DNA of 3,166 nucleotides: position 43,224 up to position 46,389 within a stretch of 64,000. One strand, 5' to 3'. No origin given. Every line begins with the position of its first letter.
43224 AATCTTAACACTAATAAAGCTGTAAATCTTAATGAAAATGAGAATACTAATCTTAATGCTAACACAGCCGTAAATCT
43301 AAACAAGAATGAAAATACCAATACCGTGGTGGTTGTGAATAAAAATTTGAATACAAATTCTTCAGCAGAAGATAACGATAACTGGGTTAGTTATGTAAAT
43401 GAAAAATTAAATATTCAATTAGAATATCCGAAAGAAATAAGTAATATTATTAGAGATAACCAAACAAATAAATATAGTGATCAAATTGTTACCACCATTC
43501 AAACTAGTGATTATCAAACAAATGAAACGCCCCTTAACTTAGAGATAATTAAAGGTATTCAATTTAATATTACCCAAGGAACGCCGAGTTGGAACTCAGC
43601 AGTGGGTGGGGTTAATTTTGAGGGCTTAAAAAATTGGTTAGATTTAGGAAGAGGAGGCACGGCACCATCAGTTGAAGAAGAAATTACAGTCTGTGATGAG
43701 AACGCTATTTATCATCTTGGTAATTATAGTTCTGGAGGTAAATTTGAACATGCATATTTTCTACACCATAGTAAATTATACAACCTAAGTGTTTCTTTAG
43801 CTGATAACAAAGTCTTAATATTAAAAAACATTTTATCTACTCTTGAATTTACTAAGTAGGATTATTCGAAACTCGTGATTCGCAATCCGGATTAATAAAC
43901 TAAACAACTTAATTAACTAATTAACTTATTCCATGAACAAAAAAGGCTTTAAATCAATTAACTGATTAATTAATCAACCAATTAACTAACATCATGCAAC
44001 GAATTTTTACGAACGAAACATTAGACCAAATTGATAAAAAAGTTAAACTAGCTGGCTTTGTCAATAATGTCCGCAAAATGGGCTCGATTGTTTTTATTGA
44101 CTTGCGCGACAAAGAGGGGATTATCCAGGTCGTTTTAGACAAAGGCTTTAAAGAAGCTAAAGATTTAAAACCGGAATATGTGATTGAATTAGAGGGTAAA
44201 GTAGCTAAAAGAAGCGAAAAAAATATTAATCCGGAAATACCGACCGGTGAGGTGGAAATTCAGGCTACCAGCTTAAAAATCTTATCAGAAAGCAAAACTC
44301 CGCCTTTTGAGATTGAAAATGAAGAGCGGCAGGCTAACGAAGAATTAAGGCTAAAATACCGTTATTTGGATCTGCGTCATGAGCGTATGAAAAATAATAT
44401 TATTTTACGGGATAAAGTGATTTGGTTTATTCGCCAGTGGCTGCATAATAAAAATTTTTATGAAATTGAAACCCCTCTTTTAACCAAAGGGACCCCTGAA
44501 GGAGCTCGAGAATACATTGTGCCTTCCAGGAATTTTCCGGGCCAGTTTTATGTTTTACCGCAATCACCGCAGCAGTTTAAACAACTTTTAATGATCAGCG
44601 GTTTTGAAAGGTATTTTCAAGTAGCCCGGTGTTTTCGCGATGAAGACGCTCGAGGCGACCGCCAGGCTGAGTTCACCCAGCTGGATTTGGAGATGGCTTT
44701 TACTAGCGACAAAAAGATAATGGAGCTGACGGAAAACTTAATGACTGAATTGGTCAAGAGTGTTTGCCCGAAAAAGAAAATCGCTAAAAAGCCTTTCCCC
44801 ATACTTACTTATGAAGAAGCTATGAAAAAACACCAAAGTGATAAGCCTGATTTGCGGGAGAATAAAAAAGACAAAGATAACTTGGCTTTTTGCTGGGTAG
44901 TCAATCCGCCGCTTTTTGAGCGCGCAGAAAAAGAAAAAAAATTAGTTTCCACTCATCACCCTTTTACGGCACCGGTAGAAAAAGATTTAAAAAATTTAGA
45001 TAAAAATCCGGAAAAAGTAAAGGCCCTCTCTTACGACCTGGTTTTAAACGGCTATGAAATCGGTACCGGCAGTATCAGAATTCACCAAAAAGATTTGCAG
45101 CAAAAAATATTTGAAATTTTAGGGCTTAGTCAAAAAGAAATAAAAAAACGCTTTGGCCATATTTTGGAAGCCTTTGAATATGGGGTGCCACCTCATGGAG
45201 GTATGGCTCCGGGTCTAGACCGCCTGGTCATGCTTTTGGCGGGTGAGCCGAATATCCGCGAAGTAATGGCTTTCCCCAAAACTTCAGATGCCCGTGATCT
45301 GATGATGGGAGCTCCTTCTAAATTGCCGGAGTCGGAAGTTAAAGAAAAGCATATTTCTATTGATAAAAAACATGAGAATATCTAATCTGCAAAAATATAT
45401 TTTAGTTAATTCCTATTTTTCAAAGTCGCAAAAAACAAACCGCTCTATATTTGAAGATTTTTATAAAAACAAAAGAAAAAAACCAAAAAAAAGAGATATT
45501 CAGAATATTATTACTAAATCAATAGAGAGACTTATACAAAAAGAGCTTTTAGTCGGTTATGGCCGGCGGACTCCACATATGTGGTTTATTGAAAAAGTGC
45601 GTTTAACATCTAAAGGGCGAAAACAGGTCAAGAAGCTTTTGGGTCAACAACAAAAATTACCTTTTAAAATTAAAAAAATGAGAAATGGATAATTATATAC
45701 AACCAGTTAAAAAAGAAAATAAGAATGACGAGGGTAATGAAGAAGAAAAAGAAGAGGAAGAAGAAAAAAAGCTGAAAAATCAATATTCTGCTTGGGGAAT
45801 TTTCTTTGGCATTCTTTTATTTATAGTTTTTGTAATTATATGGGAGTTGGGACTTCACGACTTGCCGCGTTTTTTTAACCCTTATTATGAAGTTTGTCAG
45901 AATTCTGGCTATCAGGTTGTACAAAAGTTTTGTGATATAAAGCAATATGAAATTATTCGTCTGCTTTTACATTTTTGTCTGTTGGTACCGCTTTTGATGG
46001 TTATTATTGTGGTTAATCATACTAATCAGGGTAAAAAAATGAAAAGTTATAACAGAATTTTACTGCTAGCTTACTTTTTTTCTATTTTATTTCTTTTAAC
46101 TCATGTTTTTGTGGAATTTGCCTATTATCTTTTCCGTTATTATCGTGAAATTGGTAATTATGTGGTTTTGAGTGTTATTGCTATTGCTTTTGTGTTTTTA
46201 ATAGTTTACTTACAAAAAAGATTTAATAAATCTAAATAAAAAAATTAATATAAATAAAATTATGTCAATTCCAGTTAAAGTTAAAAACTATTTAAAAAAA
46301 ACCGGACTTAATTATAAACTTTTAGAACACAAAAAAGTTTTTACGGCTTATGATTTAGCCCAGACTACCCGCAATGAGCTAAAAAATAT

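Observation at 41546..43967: Triplicated leader module (AT-rich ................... plus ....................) heading two secreted-protein genes and a truncated stub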

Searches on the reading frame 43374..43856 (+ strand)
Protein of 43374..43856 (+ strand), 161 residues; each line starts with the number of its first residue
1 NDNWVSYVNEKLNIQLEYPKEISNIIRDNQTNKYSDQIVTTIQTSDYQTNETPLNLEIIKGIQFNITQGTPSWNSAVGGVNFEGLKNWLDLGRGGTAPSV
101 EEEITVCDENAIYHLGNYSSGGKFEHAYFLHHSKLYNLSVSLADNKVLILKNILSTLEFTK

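Call 75: search_protein_families(library=pfam, alignment_id=A4, max_evalue=1)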
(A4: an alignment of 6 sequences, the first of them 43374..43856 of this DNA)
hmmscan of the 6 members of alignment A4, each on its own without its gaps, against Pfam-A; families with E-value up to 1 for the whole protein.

A. member 1, window:43374-43856:+ (161 aa): 0 families

B. families by the number of members that match (of 6 scanned): 2 families
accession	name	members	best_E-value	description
PF18933.6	PsbP_2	4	0.00022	PsbP-like protein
PF01789.22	PsbP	3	0.0097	PsbP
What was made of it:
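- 43014..43859 (+): 281-aa gene B: MNQKG anchor, NxN-T-N linker, and a probably PsbP-like C-terminal domain. 4 of 6 homologous C-terminal domains hit PsbP_2 weakly (best E 2e-4; call 75).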

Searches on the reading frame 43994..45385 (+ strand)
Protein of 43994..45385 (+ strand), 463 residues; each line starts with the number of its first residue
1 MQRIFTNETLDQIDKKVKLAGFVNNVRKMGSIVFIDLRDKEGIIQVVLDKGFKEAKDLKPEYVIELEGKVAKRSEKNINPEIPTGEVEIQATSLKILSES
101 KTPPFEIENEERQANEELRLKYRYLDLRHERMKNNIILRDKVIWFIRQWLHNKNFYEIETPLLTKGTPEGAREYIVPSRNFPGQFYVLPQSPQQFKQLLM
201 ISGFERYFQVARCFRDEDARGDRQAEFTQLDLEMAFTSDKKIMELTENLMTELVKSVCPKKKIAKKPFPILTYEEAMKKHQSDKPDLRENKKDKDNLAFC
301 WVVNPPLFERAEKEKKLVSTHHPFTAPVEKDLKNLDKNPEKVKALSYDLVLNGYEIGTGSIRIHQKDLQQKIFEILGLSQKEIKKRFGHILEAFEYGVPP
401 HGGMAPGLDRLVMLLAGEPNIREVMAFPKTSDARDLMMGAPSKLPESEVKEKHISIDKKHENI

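Call 14: search_protein_families(library=pfam, proteins=[window:43994-45385:+], max_evalue=0.01)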
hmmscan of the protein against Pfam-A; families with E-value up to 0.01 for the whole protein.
window:43994-45385:+ (463 aa): 2 families
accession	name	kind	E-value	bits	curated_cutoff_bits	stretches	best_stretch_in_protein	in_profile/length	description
PF00152.25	tRNA-synt_2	-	3.7e-118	394.5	25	1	115-430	1-307/308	tRNA synthetases class II (D, K and N)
PF01336.31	tRNA_anti-codon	-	4.2e-17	62.3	27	1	17-97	1-75/75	OB-fold nucleic acid binding domain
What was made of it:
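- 43994..45385 (+): aspS (aspartyl-tRNA synthetase), right border of the array. Pfam tRNA-synt_2 at 3.7e-118 (call 14).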

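Call 18: find_encoding_contigs(protein=window:43994-45385:+, flank=10000, max_places=10)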
Protein window:43994-45385:+ (463 aa): 1 contig read that carries it; 1 place shown.
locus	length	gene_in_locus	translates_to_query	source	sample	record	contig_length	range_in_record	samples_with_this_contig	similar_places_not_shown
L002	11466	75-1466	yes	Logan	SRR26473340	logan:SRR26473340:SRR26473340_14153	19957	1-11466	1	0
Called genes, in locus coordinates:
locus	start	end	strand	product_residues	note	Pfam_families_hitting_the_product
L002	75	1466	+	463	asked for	PF01336:tRNA_anti-codon, PF00152:tRNA-synt_2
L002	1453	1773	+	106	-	-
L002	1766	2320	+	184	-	-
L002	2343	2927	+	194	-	-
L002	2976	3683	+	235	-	PF02616:SMC_ScpA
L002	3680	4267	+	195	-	PF04079:SMC_ScpB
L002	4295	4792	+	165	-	PF06695:Sm_multidrug_ex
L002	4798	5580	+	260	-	PF00121:TIM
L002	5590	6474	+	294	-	PF01116:F_bP_aldolase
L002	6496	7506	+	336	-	PF00044:Gp_dh_N, PF02800:Gp_dh_C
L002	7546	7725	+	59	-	-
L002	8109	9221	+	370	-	PF08323:Glyco_transf_5 (faint), PF13439:Glyco_transf_4, PF13579:Glyco_trans_4_4, PF20706:GT4-conflict (weak), PF00534:Glycos_transf_1, PF13692:Glyco_trans_1_4, PF13524:Glyco_trans_1_2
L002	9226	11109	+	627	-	PF13205:Big_5, PF13529:Peptidase_C39_2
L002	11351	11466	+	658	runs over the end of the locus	-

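Call 45: find_homologous_proteins(query=window:43994-45385:+, max_evalue=1e-150)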
Query window:43994-45385:+ (463 aa): 3617 proteins with E <= 1e-150 among 8000 candidates; the best 120 are listed.
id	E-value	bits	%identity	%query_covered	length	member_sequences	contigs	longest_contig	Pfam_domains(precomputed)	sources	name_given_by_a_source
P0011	0.0e+0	1037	100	100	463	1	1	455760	PF01336.32,PF00152.26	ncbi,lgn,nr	ncbi:MAG: aspartate--tRNA ligase [Patescibacteria group bacterium]|nr:aspartate--tRNA ligase [Patesc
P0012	3.5e-277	937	89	99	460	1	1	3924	PF01336.32,PF00152.26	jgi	-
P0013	6.9e-245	831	79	99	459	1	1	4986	PF01336.32,PF00152.26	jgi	-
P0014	1.3e-240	817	78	98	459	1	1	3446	PF01336.32,PF00152.26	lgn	-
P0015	3.1e-238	809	77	99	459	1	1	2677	PF01336.32,PF00152.26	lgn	-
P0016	1.2e-237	807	76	100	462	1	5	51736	PF01336.32,PF00152.26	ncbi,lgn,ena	-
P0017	1.6e-234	797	76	98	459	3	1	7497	PF01336.32,PF00152.26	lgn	-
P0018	1.5e-232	790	75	98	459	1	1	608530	PF01336.32,PF00152.26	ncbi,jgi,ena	ncbi:MAG: aspartate--tRNA ligase [Patescibacteria group bacterium]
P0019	2.3e-197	674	65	99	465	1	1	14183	PF01336.32,PF00152.26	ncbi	-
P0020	9.7e-197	672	63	99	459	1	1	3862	PF01336.32,PF00152.26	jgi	-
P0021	1.8e-196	672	64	99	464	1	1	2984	PF01336.32,PF00152.26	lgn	-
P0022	2.3e-196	671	66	98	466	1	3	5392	PF01336.32,PF00152.26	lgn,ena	-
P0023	1.2e-194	666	64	99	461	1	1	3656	PF01336.32,PF00152.26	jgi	-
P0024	1.3e-193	662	63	99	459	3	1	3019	PF01336.32,PF00152.26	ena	-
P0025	3.2e-193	661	65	98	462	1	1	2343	PF01336.32,PF00152.26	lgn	-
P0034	7.2e-191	653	63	98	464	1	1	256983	PF01336.32,PF00152.26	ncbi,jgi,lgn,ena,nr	ncbi:hypothetical protein AMJ57_02055 [Parcubacteria bacterium SG8_24]|nr:MAG: hypothetical protein 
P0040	9.6e-190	649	63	99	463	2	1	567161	PF01336.32,PF00152.26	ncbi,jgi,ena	ncbi:MAG: aspartate--tRNA ligase [Patescibacteria group bacterium]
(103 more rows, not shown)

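Call 46: find_encoding_contigs(protein=P0012, flank=10000, max_places=3)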
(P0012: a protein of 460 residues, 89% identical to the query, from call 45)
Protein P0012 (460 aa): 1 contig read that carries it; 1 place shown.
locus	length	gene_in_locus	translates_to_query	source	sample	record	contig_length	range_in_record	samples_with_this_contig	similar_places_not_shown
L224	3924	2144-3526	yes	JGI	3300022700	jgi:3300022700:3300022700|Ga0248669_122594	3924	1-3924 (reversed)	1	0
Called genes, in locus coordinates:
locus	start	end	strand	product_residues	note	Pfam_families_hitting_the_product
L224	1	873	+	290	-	?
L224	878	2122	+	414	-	-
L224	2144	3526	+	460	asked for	PF01336:tRNA_anti-codon, PF00152:tRNA-synt_2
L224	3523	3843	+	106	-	-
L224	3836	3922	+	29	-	?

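Call 47: find_encoding_contigs(protein=P0013, flank=10000, max_places=3)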
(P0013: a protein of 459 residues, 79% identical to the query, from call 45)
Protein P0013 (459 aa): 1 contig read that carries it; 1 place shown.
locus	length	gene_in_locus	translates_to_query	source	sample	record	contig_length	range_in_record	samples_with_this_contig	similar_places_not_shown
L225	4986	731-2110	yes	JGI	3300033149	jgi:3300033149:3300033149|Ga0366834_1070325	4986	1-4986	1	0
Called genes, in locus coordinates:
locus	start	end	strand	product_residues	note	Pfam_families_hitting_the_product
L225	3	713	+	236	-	?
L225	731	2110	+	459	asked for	PF01336:tRNA_anti-codon, PF00152:tRNA-synt_2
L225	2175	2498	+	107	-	-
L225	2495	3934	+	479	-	PF10092:DUF2330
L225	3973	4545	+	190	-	PF04073:tRNA_edit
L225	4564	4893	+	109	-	PF02616:SMC_ScpA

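Call 48: find_encoding_contigs(protein=P0016, flank=10000, max_places=3)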
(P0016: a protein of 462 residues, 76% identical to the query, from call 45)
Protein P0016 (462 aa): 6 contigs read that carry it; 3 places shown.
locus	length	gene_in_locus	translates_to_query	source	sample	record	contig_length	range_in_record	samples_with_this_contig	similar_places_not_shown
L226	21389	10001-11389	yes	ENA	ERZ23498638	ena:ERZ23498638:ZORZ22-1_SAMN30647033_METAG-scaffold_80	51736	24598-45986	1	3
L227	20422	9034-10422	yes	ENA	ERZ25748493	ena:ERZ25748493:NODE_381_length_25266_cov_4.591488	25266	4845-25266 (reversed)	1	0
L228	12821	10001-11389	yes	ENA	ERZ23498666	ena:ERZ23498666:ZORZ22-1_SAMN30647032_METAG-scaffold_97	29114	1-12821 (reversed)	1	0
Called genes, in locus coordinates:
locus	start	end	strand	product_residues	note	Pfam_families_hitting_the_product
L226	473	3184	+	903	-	PF00690:Cation_ATPase_N, PF00122:E1-E2_ATPase, PF00702:Hydrolase, PF08282:Hydrolase_3 (faint), PF13246:Cation_ATPase, PF12710:HAD, PF00689:Cation_ATPase_C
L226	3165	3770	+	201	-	PF09997:DUF2238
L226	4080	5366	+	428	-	PF01336:tRNA_anti-codon, PF00152:tRNA-synt_2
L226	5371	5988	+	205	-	PF18933:PsbP_2 (weak)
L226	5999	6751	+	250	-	-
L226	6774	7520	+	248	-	-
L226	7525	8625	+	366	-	-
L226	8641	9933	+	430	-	PF00079:Serpin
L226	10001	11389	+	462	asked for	PF01336:tRNA_anti-codon, PF00152:tRNA-synt_2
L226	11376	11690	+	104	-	-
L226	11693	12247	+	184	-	-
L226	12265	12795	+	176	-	PF04073:tRNA_edit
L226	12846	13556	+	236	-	PF02616:SMC_ScpA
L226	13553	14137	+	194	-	PF04079:SMC_ScpB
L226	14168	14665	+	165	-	PF06695:Sm_multidrug_ex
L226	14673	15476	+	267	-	PF00121:TIM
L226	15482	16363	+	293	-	PF01116:F_bP_aldolase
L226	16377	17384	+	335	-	PF00044:Gp_dh_N, PF02800:Gp_dh_C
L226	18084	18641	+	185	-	-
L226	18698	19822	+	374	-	PF13439:Glyco_transf_4, PF13579:Glyco_trans_4_4, PF00534:Glycos_transf_1, PF13692:Glyco_trans_1_4, PF13524:Glyco_trans_1_2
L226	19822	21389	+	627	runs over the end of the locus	PF13205:Big_5, PF13529:Peptidase_C39_2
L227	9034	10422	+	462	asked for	PF01336:tRNA_anti-codon, PF00152:tRNA-synt_2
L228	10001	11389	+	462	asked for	PF01336:tRNA_anti-codon, PF00152:tRNA-synt_2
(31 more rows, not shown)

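Call 49: find_encoding_contigs(protein=P0017, flank=10000, max_places=3)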
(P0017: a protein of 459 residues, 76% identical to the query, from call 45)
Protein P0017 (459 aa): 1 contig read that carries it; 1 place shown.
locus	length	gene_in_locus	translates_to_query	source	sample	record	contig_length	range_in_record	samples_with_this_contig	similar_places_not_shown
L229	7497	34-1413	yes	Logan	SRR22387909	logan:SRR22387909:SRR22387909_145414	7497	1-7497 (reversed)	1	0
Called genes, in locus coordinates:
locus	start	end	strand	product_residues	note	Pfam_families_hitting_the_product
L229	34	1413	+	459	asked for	PF01336:tRNA_anti-codon, PF00152:tRNA-synt_2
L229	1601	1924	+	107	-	-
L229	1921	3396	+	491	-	PF10092:DUF2330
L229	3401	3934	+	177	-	-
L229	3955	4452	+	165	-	PF04073:tRNA_edit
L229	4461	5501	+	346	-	PF13450:NAD_binding_8 (weak), PF01593:Amino_oxidase (weak)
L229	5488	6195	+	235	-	PF02616:SMC_ScpA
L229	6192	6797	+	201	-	PF04079:SMC_ScpB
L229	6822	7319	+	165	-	PF09335:VTT_dom (faint), PF06695:Sm_multidrug_ex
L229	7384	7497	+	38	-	?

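Call 72: find_encoding_contigs(protein=P0040, flank=8000, max_places=1)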
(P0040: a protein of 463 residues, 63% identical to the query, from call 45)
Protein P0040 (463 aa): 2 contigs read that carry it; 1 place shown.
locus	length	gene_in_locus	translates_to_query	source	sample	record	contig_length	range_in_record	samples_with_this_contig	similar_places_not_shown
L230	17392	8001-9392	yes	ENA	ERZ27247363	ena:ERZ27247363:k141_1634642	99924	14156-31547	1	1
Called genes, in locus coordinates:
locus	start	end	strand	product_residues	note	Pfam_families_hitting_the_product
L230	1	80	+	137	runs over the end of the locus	PF00861:Ribosomal_L18p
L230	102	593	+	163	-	PF00333:Ribosomal_S5, PF03719:Ribosomal_S5_C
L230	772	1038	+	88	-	PF00828:Ribosomal_L27A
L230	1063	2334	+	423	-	PF00344:SecY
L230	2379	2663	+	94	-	-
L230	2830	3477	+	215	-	PF00406:ADK, PF13207:AAA_17, PF05191:ADK_lid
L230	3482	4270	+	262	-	PF00557:Peptidase_M24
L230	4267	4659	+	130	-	PF03652:RuvX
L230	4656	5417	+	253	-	PF11967:RecO_N, PF02565:RecO_C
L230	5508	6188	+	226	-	PF18959:DUF5701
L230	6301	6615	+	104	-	-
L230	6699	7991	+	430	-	PF01336:tRNA_anti-codon, PF00152:tRNA-synt_2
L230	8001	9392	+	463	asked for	PF01336:tRNA_anti-codon, PF00152:tRNA-synt_2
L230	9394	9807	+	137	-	-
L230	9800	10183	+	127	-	-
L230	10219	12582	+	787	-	PF02190:LON_substr_bdg, PF00004:AAA, PF07728:AAA_5, PF22667:Lon_lid, PF05362:Lon_C, PF13541:ChlI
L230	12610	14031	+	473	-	PF10092:DUF2330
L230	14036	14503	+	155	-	PF04073:tRNA_edit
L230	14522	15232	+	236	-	PF02616:SMC_ScpA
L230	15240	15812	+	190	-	PF04079:SMC_ScpB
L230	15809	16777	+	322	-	PF00768:Peptidase_S11, PF13354:Beta-lactamase2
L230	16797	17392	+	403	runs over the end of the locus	PF13439:Glyco_transf_4, PF20706:GT4-conflict, PF00534:Glycos_transf_1, PF13692:Glyco_trans_1_4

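Call 73: find_encoding_contigs(protein=P0034, flank=8000, max_places=1)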
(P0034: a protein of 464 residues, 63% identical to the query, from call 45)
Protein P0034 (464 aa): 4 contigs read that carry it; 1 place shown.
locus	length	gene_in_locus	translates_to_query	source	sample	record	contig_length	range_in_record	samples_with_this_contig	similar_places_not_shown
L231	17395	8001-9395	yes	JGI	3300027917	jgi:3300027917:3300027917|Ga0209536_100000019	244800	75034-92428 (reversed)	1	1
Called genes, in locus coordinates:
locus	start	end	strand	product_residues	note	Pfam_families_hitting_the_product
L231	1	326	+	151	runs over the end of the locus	PF00333:Ribosomal_S5, PF03719:Ribosomal_S5_C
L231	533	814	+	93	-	PF00828:Ribosomal_L27A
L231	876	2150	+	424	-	PF00344:SecY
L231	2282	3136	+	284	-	PF06550:SPP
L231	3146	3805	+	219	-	PF00406:ADK, PF13207:AAA_17, PF13238:AAA_18 (weak), PF13671:AAA_33 (weak), PF05191:ADK_lid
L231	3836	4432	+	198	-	-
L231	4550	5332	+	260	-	PF00557:Peptidase_M24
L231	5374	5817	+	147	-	PF03652:RuvX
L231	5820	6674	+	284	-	PF11967:RecO_N, PF02565:RecO_C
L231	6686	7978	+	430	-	PF01336:tRNA_anti-codon, PF00152:tRNA-synt_2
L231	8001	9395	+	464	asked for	PF01336:tRNA_anti-codon, PF00152:tRNA-synt_2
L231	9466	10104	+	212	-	PF04073:tRNA_edit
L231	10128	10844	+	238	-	PF02616:SMC_ScpA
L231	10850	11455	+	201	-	PF04079:SMC_ScpB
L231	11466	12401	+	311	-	PF00768:Peptidase_S11, PF13354:Beta-lactamase2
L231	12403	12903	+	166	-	PF06695:Sm_multidrug_ex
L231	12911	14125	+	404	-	PF13439:Glyco_transf_4, PF20706:GT4-conflict, PF00534:Glycos_transf_1, PF13692:Glyco_trans_1_4, PF13524:Glyco_trans_1_2 (faint)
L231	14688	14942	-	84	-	-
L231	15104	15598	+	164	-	-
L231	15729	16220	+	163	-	-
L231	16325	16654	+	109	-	-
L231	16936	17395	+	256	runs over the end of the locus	PF00142:Fer4_NifH (weak), PF01656:CbiA, PF02374:ArsA_ATPase (faint), PF06564:CBP_BcsQ, PF09140:MipZ (faint), PF10609:ParA, PF13614:AAA_31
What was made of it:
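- asnS and aspS are adjacent in L230 and L231 (calls 72 and 73).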

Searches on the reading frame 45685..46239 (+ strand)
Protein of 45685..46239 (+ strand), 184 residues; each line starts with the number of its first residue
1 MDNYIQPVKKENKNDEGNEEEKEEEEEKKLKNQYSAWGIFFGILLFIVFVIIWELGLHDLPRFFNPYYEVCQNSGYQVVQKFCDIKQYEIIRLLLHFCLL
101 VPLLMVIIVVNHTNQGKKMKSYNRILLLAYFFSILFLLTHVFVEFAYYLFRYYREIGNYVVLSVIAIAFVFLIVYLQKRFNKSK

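Call 14: search_protein_families(library=pfam, proteins=[window:45685-46239:+], max_evalue=0.01)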
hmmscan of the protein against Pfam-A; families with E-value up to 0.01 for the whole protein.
window:45685-46239:+ (184 aa): 2 families
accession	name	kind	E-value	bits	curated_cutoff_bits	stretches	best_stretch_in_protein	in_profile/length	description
PF09843.14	DUF2070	-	0.0062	15.4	30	1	86-176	37-121/561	Predicted membrane protein (DUF2070)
PF20990.2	DUF2207_C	-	0.0065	16.6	33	0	8-157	114-164/247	Predicted membrane protein (DUF2207) C-terminal domain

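Call 71: search_protein_families(library=ncbifam, proteins=[window:45685-46239:+], max_evalue=0.01)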
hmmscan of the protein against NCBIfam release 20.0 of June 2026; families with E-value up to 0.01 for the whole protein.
window:45685-46239:+ (184 aa): 3 families
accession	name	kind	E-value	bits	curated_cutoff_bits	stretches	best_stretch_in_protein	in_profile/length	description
NF041560.1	T6SS_Burk_ExIF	subfamily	0.0026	17.5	90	0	104-175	108-178/234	putative type VI secretion system effector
NF052597.1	FILTED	domain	0.0067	16.8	40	1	9-52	27-70/110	FILTED domain-containing surface protein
TIGR03927.1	T7SS_EssA_Firm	equivalog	0.0072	16.2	32.45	0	16-52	107-143/151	type VII secretion protein EssA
